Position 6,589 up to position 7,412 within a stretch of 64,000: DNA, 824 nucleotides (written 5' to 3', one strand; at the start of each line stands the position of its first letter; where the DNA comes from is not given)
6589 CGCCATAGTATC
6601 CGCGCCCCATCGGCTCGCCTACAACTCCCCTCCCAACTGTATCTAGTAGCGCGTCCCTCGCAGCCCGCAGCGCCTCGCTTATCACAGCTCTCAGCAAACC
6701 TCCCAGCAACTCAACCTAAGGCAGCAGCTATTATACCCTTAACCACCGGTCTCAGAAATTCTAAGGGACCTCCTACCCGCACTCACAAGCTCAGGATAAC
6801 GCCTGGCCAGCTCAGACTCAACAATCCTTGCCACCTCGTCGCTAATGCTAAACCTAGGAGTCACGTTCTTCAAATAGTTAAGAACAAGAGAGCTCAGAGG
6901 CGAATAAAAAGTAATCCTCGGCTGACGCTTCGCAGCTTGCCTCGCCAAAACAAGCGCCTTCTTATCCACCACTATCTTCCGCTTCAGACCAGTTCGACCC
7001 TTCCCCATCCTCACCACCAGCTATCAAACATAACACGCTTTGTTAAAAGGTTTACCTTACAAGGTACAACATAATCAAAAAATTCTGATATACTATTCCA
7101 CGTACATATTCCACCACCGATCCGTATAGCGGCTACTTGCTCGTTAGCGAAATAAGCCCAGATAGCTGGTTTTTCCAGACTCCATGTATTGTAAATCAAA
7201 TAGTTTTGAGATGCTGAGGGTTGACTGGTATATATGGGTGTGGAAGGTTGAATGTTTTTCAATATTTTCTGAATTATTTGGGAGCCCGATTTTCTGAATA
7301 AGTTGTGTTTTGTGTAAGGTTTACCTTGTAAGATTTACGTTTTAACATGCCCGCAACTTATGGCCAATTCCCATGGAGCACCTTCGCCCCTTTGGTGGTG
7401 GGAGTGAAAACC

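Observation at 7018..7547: Unusually long AT-rich intergenic region with two copies of the near-palindromic 12-mer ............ about 270 bp apart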

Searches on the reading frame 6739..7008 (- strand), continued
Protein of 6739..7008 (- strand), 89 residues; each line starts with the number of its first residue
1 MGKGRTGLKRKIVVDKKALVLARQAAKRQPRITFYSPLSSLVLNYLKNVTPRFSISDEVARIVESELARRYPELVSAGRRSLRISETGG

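Call 89: search_protein_families(library=pfam, proteins=[L042:1429-2514:-, L042:3234-4241:+, L042:2893-3231:+], max_evalue=0.001)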
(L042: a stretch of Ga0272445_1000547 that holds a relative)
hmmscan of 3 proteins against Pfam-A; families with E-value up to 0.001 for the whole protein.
L042:1429-2514:- (361 aa): 8 families
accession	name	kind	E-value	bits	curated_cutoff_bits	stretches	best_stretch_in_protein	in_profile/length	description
PF10609.15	ParA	-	6e-97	324.3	27.1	1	94-337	2-245/246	NUBPL iron-transfer P-loop NTPase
PF01883.24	FeS_assembly_P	-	1.9e-22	79.8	23.5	1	5-75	2-72/73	Iron-sulfur cluster assembly protein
PF01656.29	CbiA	-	7.4e-13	49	25.4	1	98-316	1-124/125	CobQ/CobB/MinD/ParA nucleotide binding domain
PF13614.12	AAA_31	-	8e-09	36.1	27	1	96-134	2-40/177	AAA domain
PF00142.24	Fer4_NifH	-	1.9e-06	28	25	0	230-352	143-259/271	4Fe-4S iron sulfur cluster binding proteins, NifH/frxC family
PF09140.17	MipZ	-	9.3e-06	25.6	20.7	1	97-139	2-44/262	ATPase MipZ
PF02374.21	ArsA_ATPase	-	0.00013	21.8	24.3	0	100-130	5-35/305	Anion-transporting ATPase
PF13500.12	AAA_26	-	0.00072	19.9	27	0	231-307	131-194/198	AAA domain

L042:3234-4241:+ (335 aa): 3 families
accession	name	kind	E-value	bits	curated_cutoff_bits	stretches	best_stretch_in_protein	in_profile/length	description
PF02826.25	2-Hacid_dh_C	-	1.1e-72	243.6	25.1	1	109-288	1-178/178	D-isomer specific 2-hydroxyacid dehydrogenase, NAD binding domain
PF00389.36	2-Hacid_dh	-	3.8e-32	111.2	24.6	1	5-319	1-133/134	D-isomer specific 2-hydroxyacid dehydrogenase, catalytic domain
PF03446.21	NAD_binding_2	-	3.5e-05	24.3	21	1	149-253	1-109/161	NAD binding domain of 6-phosphogluconate dehydrogenase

L042:2893-3231:+ (112 aa): 0 families

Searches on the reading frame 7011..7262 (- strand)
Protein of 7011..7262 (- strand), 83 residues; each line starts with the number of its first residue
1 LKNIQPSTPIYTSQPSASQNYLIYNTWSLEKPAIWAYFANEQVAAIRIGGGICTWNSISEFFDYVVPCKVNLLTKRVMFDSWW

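Call 26: search_protein_families(library=pfam, proteins=[window:7011-7262:-], max_evalue=1)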
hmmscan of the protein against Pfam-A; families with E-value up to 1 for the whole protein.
window:7011-7262:- (83 aa): 0 families
